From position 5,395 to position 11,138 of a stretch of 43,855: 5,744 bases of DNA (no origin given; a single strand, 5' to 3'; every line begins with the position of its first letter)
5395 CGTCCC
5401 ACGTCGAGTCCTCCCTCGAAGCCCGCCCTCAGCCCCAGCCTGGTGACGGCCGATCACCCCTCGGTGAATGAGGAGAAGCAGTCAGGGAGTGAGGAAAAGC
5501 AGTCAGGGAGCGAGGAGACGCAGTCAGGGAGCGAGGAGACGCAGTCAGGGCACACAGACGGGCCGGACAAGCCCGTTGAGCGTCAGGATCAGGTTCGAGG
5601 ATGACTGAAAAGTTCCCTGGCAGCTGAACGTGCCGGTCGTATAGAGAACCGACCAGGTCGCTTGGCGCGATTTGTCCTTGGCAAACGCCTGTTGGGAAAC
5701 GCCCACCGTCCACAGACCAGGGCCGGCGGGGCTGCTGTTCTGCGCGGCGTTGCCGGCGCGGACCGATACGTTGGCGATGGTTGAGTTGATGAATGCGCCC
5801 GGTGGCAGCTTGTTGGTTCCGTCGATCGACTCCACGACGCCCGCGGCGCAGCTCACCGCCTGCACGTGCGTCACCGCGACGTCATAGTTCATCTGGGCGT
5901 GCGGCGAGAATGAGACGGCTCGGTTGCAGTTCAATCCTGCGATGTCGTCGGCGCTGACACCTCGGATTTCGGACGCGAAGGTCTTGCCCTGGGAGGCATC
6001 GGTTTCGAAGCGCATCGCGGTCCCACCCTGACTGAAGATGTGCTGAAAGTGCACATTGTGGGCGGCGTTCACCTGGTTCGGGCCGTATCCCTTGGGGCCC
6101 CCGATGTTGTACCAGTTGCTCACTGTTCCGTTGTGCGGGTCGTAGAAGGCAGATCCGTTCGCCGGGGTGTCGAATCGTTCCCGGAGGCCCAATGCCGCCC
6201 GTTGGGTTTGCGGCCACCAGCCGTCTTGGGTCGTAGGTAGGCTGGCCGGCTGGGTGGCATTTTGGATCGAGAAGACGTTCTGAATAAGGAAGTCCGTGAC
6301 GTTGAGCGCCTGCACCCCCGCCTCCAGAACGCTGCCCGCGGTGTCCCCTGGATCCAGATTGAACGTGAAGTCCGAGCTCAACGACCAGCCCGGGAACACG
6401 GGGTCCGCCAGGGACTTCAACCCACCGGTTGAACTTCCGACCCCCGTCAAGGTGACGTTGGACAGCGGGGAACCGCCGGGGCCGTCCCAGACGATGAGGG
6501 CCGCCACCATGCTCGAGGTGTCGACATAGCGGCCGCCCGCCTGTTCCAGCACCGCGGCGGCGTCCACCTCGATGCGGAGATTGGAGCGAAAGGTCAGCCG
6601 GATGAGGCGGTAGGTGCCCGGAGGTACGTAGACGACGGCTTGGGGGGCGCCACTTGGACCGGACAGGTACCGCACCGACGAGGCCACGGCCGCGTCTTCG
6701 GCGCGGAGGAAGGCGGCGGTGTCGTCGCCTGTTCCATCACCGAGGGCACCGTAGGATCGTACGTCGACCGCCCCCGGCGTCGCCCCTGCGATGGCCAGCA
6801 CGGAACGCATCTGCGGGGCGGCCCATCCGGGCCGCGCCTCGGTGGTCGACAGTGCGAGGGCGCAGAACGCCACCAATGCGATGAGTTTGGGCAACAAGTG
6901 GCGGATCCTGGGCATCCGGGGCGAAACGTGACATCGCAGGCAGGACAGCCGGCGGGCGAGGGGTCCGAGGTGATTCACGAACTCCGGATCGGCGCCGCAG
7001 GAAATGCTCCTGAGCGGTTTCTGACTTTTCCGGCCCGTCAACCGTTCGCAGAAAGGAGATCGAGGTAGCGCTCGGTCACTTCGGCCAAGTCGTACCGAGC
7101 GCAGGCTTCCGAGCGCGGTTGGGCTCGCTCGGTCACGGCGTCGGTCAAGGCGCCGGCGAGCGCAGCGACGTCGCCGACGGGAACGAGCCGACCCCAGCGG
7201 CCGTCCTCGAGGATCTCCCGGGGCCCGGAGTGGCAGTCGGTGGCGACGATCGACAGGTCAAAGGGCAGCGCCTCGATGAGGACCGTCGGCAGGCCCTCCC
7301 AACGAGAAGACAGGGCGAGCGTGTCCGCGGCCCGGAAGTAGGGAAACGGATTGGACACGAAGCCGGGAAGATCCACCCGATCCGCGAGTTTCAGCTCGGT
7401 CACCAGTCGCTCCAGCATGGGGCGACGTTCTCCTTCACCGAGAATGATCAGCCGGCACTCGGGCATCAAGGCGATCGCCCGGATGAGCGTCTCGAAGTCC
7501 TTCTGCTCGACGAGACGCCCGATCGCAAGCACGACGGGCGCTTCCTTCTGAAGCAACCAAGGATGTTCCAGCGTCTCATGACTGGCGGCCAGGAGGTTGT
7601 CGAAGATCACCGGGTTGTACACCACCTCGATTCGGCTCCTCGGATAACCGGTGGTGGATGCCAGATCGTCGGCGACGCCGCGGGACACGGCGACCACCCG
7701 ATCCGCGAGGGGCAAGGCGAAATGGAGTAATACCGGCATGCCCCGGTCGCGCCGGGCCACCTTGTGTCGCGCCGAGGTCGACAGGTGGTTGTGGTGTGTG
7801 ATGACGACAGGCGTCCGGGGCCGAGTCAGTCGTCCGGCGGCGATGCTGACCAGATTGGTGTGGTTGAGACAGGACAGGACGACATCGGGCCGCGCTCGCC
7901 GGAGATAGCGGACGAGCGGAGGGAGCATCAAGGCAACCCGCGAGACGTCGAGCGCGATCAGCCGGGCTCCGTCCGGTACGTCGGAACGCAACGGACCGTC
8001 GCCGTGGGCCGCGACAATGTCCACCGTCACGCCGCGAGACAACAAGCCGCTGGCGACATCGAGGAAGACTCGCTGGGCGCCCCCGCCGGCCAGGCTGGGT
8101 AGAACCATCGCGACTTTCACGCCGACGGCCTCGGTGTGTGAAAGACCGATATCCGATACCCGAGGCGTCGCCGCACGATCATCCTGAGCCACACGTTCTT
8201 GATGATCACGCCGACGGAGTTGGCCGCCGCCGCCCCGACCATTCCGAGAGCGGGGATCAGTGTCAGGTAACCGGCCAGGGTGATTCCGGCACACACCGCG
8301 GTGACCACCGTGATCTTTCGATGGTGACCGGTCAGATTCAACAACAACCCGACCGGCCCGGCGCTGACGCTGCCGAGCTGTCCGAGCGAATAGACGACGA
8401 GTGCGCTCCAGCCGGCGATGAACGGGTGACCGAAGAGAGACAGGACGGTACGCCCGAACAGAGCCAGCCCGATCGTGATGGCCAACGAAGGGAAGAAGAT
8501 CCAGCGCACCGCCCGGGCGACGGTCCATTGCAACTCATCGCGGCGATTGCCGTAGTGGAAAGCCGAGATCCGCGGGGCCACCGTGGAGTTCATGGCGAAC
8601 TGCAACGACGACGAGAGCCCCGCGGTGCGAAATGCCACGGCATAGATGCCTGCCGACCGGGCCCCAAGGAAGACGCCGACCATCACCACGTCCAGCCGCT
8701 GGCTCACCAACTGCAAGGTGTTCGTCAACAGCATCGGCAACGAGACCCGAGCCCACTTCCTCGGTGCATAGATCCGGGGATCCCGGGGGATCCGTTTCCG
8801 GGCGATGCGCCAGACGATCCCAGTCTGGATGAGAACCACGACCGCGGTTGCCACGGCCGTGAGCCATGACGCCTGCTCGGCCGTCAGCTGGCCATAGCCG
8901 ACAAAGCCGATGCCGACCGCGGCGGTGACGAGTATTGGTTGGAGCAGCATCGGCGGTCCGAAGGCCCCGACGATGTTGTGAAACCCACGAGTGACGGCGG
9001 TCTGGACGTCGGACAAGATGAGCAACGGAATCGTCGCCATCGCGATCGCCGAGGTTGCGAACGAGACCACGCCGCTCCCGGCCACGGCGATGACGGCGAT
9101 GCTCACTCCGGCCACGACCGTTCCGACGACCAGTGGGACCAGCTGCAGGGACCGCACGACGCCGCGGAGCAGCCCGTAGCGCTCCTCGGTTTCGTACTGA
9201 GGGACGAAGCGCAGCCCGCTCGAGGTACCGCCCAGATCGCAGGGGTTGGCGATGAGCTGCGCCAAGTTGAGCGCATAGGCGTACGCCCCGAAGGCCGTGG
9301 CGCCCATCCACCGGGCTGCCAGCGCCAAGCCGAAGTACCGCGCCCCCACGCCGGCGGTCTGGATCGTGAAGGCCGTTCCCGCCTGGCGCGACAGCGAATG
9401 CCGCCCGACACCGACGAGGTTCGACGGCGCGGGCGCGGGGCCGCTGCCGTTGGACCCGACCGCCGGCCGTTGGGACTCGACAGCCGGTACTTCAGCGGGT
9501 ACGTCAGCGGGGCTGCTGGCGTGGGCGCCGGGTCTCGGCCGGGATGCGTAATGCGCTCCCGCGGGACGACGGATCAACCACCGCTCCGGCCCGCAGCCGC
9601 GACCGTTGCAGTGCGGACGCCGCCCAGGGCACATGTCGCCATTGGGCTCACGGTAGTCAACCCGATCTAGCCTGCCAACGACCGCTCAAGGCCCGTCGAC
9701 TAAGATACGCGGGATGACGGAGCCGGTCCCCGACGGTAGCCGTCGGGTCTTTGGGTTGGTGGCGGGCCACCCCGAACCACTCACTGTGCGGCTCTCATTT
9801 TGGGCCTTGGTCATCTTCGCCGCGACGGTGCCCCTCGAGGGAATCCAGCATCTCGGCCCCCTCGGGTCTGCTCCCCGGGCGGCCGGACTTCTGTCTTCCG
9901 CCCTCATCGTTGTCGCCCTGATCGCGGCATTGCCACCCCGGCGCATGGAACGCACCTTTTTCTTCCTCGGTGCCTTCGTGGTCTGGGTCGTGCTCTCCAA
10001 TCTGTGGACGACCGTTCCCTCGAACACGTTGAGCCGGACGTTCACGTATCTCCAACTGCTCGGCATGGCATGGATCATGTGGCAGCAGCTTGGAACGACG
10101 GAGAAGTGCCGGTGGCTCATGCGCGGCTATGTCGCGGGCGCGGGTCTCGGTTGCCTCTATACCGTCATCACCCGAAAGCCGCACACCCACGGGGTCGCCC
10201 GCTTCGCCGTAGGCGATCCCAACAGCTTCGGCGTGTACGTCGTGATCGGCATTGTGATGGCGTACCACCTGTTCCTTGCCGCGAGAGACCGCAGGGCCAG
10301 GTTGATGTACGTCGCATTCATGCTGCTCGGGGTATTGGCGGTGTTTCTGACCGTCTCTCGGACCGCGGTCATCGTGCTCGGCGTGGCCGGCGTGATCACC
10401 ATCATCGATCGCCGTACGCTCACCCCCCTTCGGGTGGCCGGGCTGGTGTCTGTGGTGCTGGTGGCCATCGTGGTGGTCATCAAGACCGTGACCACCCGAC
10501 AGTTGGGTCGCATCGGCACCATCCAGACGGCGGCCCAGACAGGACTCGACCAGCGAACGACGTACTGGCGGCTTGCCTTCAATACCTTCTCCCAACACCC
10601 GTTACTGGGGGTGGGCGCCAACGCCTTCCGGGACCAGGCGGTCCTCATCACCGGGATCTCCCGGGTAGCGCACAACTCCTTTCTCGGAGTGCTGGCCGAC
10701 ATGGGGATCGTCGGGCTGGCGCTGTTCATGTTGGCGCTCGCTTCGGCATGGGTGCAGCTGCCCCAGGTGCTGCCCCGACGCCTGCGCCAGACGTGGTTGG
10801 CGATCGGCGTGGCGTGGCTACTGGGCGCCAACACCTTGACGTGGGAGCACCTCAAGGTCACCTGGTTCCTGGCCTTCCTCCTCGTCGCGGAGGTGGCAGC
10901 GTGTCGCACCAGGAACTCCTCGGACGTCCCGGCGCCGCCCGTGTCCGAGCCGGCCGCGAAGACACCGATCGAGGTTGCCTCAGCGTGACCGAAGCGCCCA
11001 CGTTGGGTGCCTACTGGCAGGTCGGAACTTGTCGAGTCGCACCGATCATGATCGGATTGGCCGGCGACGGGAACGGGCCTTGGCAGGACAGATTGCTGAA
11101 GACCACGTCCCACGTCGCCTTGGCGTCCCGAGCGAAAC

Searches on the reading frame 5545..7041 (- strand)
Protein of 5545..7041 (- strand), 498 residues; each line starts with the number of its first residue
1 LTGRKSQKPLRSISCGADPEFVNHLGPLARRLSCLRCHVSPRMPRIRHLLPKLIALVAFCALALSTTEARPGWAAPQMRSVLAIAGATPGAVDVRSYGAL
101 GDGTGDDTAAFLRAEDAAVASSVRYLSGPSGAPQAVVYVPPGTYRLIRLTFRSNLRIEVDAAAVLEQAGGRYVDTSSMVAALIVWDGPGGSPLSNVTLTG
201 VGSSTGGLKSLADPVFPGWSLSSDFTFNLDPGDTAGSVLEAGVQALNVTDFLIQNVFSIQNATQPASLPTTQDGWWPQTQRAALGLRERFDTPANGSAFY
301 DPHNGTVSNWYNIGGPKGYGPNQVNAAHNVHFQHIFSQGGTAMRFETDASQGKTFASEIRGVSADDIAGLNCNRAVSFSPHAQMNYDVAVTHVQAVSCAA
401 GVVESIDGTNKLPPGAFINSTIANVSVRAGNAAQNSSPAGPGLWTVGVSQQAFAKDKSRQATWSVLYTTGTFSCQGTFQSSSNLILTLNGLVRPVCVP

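Call 55: search_protein_families(library=pfam, proteins=[window:5545-7041:-], max_evalue=0.00001)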
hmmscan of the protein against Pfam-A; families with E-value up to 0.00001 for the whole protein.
window:5545-7041:- (498 aa): 1 family
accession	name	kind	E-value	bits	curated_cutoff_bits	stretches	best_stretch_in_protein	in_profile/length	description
PF12708.12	Pect-lyase_RHGA_epim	-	1.5e-07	31.9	27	1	92-146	2-46/213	Rhamnogalacturonase A/epimerase, pectate lyase-like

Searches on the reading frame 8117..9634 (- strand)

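Call 55: search_protein_families(library=pfam, proteins=[window:8117-9634:-], max_evalue=0.00001)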
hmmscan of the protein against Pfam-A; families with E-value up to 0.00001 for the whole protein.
window:8117-9634:- (505 aa): 4 families
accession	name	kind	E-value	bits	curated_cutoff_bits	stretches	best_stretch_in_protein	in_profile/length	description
PF01943.22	Polysacc_synt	-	8.1e-10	39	28.2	1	87-359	7-273/274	Polysaccharide biosynthesis protein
PF03023.19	MurJ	-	1.6e-08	34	27.4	1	107-494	2-406/451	Lipid II flippase MurJ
PF13440.11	Polysacc_synt_3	-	1.8e-08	34.4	23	1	251-400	134-282/293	Polysaccharide biosynthesis protein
PF01554.23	MatE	-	4.7e-06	26.8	24.9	1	300-404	1-104/161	MatE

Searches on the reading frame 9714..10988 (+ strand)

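Call 55: search_protein_families(library=pfam, proteins=[window:9714-10988:+], max_evalue=0.00001)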
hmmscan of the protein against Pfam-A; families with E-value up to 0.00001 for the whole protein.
window:9714-10988:+ (424 aa): 1 family
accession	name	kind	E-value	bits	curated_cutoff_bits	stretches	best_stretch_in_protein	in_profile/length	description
PF04932.20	Wzy_C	-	7.7e-22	78.1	31.7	1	202-339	2-149/149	O-Antigen ligase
